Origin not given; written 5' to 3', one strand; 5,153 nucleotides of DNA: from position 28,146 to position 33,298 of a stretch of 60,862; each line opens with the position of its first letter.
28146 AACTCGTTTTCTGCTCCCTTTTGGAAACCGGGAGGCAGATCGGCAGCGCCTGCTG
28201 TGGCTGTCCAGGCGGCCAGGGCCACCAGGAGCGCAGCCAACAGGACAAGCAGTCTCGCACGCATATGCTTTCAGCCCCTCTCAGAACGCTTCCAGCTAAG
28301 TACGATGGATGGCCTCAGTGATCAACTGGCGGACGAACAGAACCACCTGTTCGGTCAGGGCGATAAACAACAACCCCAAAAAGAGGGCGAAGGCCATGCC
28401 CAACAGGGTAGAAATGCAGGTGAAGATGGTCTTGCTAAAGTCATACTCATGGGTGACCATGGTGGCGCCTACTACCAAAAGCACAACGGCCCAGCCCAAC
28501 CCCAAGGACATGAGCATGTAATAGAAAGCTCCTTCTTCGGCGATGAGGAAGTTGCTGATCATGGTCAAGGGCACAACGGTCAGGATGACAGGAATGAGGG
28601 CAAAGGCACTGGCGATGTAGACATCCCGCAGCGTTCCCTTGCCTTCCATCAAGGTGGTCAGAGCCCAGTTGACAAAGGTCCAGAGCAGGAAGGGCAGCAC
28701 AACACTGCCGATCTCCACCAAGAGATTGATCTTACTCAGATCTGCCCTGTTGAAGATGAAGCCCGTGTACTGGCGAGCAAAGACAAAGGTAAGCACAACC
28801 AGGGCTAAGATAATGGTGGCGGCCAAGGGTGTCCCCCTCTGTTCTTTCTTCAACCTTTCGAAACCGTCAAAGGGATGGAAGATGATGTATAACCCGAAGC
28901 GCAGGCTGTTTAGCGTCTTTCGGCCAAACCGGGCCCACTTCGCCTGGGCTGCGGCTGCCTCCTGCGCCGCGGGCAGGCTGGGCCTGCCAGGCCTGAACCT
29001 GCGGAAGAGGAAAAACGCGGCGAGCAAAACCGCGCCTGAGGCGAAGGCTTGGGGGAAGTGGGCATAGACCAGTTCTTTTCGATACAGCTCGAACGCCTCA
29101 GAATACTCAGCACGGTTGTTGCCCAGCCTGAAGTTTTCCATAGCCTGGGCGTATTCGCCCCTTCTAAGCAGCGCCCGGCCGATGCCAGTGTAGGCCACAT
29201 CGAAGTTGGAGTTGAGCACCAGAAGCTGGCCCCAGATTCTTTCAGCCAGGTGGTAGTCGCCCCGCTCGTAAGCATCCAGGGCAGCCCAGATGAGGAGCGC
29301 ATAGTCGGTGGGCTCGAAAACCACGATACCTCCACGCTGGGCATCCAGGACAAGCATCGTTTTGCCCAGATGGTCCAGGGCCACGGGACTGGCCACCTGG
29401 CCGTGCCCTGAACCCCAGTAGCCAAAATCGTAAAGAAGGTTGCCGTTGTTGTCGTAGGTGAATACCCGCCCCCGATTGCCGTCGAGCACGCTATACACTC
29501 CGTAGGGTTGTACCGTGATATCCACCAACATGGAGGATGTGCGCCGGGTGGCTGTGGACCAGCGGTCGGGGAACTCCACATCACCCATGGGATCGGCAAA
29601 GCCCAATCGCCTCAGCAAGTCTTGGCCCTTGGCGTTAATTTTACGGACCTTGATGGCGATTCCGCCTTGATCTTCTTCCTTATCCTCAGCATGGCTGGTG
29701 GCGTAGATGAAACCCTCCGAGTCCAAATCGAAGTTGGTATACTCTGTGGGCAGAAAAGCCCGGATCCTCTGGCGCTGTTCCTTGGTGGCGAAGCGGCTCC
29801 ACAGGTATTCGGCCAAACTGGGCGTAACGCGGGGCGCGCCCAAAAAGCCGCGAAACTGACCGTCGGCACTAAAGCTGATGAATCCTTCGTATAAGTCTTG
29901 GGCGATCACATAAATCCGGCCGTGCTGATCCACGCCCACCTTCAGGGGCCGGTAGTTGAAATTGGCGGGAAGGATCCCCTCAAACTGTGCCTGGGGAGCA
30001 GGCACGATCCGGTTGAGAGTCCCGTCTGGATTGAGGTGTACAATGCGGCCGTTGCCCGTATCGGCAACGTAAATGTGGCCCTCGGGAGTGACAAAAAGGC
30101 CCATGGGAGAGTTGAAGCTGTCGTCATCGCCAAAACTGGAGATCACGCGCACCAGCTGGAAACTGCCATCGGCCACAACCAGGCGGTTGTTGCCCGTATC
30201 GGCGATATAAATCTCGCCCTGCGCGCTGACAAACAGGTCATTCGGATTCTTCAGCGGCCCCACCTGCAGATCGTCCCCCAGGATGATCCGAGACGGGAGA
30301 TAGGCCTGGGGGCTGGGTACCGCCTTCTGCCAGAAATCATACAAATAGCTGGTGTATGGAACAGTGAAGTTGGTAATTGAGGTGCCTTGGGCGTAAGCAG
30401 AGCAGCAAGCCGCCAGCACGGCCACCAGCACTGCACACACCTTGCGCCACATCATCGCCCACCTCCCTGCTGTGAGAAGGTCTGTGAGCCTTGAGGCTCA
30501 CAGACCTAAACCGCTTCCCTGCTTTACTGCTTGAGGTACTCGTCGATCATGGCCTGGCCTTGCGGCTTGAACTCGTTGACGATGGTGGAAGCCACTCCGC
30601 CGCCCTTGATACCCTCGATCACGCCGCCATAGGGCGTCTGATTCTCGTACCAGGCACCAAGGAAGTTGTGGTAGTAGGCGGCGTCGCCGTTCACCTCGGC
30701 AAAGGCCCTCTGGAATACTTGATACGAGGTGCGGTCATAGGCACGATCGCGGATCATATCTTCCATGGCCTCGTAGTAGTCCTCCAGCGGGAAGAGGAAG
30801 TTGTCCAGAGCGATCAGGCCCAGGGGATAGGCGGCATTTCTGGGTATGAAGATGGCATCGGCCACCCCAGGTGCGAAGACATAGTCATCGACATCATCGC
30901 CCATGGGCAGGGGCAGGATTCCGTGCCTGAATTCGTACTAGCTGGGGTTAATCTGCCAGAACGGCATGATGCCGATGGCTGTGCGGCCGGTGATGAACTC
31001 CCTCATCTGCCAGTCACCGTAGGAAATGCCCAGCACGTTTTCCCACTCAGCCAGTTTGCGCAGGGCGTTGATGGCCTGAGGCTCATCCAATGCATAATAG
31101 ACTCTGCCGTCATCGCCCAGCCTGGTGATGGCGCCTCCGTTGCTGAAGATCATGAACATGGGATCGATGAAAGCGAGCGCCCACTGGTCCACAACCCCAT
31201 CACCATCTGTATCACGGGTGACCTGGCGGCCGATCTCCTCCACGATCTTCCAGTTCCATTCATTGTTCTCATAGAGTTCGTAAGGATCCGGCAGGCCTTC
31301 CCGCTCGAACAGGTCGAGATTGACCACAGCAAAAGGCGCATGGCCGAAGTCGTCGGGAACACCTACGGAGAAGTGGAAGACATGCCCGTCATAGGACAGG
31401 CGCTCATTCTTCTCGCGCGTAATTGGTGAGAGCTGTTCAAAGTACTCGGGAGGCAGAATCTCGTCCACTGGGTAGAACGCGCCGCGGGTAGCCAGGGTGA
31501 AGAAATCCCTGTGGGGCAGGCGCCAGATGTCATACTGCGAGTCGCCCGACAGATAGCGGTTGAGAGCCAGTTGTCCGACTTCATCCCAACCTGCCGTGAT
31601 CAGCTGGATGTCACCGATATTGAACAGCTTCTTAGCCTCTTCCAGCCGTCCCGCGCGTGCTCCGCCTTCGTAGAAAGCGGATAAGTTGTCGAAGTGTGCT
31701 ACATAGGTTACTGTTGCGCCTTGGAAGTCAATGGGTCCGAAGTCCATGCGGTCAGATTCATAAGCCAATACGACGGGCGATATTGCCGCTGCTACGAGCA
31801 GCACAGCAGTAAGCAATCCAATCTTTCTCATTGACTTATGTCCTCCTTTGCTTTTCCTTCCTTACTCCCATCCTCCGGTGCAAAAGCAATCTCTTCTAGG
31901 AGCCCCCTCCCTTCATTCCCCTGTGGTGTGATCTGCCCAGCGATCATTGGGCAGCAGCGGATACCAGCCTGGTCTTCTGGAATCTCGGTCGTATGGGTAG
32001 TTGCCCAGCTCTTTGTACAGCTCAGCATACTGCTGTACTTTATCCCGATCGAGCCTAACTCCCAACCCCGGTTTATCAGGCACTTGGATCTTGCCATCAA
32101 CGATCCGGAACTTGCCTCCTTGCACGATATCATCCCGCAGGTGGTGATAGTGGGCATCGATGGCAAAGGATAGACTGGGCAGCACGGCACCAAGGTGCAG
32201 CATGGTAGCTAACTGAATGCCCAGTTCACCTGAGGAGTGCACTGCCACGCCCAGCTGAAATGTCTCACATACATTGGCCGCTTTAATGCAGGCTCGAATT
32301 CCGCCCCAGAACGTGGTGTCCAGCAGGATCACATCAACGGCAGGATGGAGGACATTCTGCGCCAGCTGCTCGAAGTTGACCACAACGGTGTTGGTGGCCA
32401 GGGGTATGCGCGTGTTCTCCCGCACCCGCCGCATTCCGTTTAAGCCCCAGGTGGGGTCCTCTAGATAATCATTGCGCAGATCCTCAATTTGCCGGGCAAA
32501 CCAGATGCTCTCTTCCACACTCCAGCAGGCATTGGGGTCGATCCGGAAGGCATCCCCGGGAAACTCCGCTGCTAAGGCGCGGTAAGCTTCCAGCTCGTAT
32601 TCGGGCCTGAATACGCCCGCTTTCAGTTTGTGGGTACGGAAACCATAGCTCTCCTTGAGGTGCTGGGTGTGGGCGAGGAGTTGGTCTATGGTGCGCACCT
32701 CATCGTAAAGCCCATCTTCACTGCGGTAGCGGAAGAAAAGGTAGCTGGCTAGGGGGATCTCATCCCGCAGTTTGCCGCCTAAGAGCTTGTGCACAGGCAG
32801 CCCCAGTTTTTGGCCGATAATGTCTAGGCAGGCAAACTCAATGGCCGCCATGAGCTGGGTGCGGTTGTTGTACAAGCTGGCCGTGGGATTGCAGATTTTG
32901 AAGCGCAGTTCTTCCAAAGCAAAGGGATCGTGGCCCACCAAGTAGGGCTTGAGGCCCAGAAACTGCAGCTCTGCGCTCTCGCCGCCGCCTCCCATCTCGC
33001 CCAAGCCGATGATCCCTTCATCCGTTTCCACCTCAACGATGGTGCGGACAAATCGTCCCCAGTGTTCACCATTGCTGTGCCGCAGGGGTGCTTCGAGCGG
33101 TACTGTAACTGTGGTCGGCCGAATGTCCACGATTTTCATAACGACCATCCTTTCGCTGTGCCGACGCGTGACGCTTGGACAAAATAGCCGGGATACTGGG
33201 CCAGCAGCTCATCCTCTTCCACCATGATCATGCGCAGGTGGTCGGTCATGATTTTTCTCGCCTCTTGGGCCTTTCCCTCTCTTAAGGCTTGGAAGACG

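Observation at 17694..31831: Uncharacterised multi-component polysaccharide capture/import module: SBP + NHL-TPR-Yip1 + DUF5696-like + two permease pairs + giant SBP, with a GH10 xylanase embedded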

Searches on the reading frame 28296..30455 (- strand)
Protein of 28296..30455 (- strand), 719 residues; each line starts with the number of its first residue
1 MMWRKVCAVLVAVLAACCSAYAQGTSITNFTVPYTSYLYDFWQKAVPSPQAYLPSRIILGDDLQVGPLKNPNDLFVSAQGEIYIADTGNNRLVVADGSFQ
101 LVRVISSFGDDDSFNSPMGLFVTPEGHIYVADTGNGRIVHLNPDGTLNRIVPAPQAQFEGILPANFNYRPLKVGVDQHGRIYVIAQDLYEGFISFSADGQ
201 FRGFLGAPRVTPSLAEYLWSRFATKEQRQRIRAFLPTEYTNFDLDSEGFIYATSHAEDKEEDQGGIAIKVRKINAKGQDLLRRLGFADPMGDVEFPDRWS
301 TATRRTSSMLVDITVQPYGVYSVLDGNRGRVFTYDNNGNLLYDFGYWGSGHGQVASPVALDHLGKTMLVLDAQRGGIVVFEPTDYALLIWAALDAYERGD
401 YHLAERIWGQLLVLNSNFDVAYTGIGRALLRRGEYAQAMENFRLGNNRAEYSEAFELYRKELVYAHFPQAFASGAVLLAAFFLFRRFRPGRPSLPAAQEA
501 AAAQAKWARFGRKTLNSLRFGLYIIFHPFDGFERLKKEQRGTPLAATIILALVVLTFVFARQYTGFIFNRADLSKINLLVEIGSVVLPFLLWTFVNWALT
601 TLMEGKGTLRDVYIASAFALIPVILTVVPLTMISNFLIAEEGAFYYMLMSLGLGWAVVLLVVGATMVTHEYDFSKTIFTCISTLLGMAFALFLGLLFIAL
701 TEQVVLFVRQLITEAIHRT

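Call 3: search_protein_families(library=pfam, proteins=[window:28296-30455:-], max_evalue=0.01)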
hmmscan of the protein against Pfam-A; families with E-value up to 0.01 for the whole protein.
window:28296-30455:- (719 aa): 4 families
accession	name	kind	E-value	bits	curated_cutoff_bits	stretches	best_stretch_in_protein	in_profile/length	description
PF01436.27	NHL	-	1.7e-13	50.3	20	2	114-140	1-27/28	NHL repeat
PF04893.22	Yip1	-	2.1e-13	50.9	28.6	1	523-692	2-171/173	Yip1 domain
PF08450.18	SGL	-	1.7e-06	28.3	26.3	1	70-155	135-224/246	SMP-30/Gluconolactonase/LRE-like region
PF25021.1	TEN_NHL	-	0.00024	20.6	27.1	0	110-139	325-354/357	Teneurin NHL domain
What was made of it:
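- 28296..30455 (-): Membrane scaffold candidate: signal peptide (lipobox-like LAAC), extracytoplasmic NHL beta-propeller (about residues 30-390), short helical TPR-like stretch, TM helix (about 468-487), cytoplasmic linker, and a 5-TM Yip1 domain (523-698). Pfam NHL and Yip1 (call 3).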

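Call 8: search_protein_families(library=ncbifam, proteins=[window:28296-30455:-], max_evalue=0.001)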
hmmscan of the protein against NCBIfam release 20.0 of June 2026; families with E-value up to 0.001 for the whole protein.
window:28296-30455:- (719 aa): 2 families
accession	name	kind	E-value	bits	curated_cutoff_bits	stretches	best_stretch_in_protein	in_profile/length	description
NF035926.1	scyF_NHL_VPEP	equivalog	5.3e-14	52.1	350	1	71-208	154-286/376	scytonemin biosynthesis PEP-CTERM protein ScyF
NF033206.1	ScyE_fam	subfamily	3.4e-09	36.7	80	1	114-185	7-90/333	ScyD/ScyE family protein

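Call 13: search_solved_structures(query=window:28296-30455:-, max_evalue=1)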
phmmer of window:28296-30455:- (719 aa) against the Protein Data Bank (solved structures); distinct sequences matched with E-value up to 1: 92 (the best 60 are shown).
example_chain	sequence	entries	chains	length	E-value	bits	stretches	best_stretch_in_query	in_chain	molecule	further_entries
3wwa_A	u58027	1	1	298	4.3e-31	111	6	68-152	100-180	Pizza7H protein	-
3ww9_A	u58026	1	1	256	6.5e-21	77.3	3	68-152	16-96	pizza6 protein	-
7zph_A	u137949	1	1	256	1.7e-20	76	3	68-152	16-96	Pizza6-TNK-RSH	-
7zcj_A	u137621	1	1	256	2.4e-20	75.5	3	68-152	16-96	Pizza6-TNH-TSH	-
6f0t_A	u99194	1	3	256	6.3e-20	74.1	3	68-152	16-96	Pizza6-SFW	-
6qsd_A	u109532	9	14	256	6.3e-20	74.1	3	68-152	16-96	Pizza6S | Pizza6-S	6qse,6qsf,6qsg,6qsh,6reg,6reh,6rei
6rej_A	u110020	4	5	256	1.5e-19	72.8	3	68-152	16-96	Pizza6-SH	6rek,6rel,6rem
6ren_A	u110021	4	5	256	1.5e-19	72.8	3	68-152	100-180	3fPizza6-SH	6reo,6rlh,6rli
7zpw_A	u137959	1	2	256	2e-19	72.4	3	68-152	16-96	Pizza6-TSK-TSH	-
7zpz_A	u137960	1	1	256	2.4e-19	72.2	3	68-152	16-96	Pizza6-TSR-TSH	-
7zqg_A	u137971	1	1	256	6.7e-19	70.7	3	68-152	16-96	Pizza6-KSH-TSH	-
7zq2_A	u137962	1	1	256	7.8e-19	70.5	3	68-152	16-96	Pizza6-RSH-TSH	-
6f0s_A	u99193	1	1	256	1.1e-18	69.9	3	68-152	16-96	Pizza6-SYW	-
6d69_A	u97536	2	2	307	1.8e-18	69.3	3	66-148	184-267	NHL Repeat Region of D. melanogaster Thin | Thin, isoform D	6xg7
8j72_A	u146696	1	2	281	2.6e-18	68.7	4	66-203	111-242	E3 ubiquitin-protein ligase TRIM71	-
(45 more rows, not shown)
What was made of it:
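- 28296..30455 (-): PDB sequence hits to 6-bladed NHL propellers, E down to 4e-31 (call 13).
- NHL propellers serve as extracellular sensor domains, for example PknD in the PDB hit list (call 13).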

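Call 51: find_encoding_contigs(protein=window:28296-30455:-, flank=10000, max_places=6)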
Protein window:28296-30455:- (719 aa): no gene with exactly this product is on record in the collection.
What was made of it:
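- Tried and rejected: It is not on record (call 51).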

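Call 68: find_related_loci(query=A5, collection=metagenome_contigs, flank=7000)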
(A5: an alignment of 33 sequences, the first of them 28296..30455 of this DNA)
Query A5 (719 aa) in metagenome_contigs; peptide patterns used: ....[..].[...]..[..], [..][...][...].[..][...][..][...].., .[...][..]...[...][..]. (x = any residue, [..] = any of these).
600 stretches matched a pattern (row limit reached: there are more); 464 encode a relative of the query (tblastn E <= 1e-3); the best 80 are kept; 80 distinct loci.
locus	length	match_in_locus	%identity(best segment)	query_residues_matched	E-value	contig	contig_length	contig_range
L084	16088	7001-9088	44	3-718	0e+0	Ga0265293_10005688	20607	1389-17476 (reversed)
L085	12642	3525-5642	45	10-718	0e+0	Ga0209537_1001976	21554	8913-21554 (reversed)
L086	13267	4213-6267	43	33-718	4e-179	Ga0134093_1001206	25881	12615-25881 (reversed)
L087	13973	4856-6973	42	4-718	0e+0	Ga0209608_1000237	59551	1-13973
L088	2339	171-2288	41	5-718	4e-179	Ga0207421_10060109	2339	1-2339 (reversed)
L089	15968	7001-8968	40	37-718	3e-160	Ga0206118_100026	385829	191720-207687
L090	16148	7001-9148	43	5-718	0e+0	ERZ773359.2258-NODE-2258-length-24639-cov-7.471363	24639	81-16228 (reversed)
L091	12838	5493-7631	36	4-714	1e-139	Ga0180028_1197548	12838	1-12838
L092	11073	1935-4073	36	4-714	1e-139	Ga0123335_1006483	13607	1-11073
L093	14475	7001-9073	34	36-718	3e-132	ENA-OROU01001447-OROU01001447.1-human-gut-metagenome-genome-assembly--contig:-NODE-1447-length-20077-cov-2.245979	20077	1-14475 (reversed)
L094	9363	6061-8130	36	26-718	6e-132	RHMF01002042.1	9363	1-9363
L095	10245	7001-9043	36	35-719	3e-128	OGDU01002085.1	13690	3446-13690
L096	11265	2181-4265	35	32-707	1e-127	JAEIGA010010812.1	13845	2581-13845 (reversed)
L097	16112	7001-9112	33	34-718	5e-123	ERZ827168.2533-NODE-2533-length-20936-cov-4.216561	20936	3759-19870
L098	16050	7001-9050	43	1-714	4e-121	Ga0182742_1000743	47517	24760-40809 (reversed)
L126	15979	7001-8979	39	28-687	1e-86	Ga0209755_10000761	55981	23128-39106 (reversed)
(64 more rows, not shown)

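Call 94: search_protein_families(library=pfam, proteins=[L126:9158-10213:+, L126:10374-11084:+], max_evalue=0.0001)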
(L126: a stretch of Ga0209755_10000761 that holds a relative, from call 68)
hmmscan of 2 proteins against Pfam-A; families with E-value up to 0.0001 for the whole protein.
L126:9158-10213:+ (352 aa): 1 family
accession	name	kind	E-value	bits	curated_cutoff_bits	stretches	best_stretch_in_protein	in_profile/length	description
PF02156.21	Glyco_hydro_26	-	1.6e-47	162.9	20.2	1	1-289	13-285/311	Glycosyl hydrolase family 26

L126:10374-11084:+ (237 aa): 1 family
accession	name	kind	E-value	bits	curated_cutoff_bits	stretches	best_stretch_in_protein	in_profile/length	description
PF08547.18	CIA30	-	1.6e-12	48.1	24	1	46-197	10-157/157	Complex I intermediate-associated protein 30 (CIA30)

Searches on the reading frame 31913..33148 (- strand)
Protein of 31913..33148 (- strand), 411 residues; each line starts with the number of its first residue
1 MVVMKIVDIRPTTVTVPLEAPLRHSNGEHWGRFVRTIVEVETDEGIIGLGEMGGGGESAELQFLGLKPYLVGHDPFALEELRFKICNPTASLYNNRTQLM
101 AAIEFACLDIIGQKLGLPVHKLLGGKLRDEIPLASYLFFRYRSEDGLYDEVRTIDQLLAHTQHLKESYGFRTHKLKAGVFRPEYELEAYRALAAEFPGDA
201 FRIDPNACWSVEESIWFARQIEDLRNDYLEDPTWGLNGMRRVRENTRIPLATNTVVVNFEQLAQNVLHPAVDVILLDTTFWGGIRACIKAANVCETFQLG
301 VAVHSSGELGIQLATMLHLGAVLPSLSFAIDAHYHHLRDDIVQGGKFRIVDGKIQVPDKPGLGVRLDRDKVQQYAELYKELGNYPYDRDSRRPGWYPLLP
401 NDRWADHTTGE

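Call 6: search_protein_families(library=pfam, proteins=[window:31913-33148:-], max_evalue=0.001)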
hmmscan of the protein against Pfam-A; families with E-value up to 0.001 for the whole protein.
window:31913-33148:- (411 aa): 2 families
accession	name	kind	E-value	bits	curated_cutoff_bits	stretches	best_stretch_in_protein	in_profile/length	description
PF13378.12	MR_MLE_C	-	5e-54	183.8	29.4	1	159-369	4-218/219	Enolase C-terminal domain-like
PF02746.21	MR_MLE_N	-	1.6e-10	41.6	22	1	36-124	29-117/117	Mandelate racemase / muconate lactonizing enzyme, N-terminal domain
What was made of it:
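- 31913..33148 (-): Enolase-superfamily (MR_MLE) acid-sugar dehydratase-like enzyme; fits uronate/aldonate catabolism. Pfam MR_MLE_C E=5e-54 (call 6).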

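Call 60: search_protein_families(library=ncbifam, proteins=[window:31913-33148:-], max_evalue=1e-10)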
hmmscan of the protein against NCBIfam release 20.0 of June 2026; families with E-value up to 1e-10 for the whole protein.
window:31913-33148:- (411 aa): 13 families
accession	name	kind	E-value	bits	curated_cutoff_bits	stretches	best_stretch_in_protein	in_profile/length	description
TIGR03247.1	glucar-dehydr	equivalog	2.8e-51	174.6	828.7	1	26-382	25-413/441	glucarate dehydratase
NF010624.0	PRK14017.1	equivalog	6.8e-31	107.7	311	1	37-382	17-368/382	galactonate dehydratase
NF043002.1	HProlDhtase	equivalog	4.8e-30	104.6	500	1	4-369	1-357/366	cis-3-hydroxy-L-proline dehydratase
TIGR02534.1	mucon_cyclo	subfamily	7.1e-30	104.3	334.95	1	36-375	30-366/368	muconate/chloromuconate family cycloisomerase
NF040866.1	AraD_Arch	equivalog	1.5e-28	99.8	650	1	36-374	35-369/372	arabinonate dehydratase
NF040790.2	glucon_galact_dh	equivalog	8.7e-28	97.2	750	1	36-374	26-369/390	bifunctional D-gluconate/D-galactonate dehydratase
NF043051.1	ManoateDhtManD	equivalog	7.2e-26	90.9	550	1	213-375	220-384/403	D-mannonate dehydratase ManD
NF047820.1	TalGalacDh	equivalog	5.4e-25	88.1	500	1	34-373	37-362/371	L-talarate/galactarate dehydratase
NF011654.0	PRK15072.1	subfamily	2e-23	82.9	430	1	214-375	222-385/404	D-galactonate dehydratase family protein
NF002782.0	PRK02901.1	equivalog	2.6e-16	59.5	288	1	166-358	99-292/328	o-succinylbenzoate synthase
TIGR01927.1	menC_gam_Gplu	equivalog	3.5e-15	56.1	130.55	1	161-338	116-297/307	o-succinylbenzoate synthase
NF041118.1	A_G_epim_Thtga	equivalog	1.5e-12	47.3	500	1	4-334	1-321/341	L-Ala-D/L-Glu epimerase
NF011968.0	PRK15440.1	equivalog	3.8e-12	45.8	393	0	36-132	60-158/395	L-rhamnonate dehydratase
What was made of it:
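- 31913..33148 (-): NCBIfam best hits are glucarate/galactonate dehydratases, all below their cut-offs (call 60).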
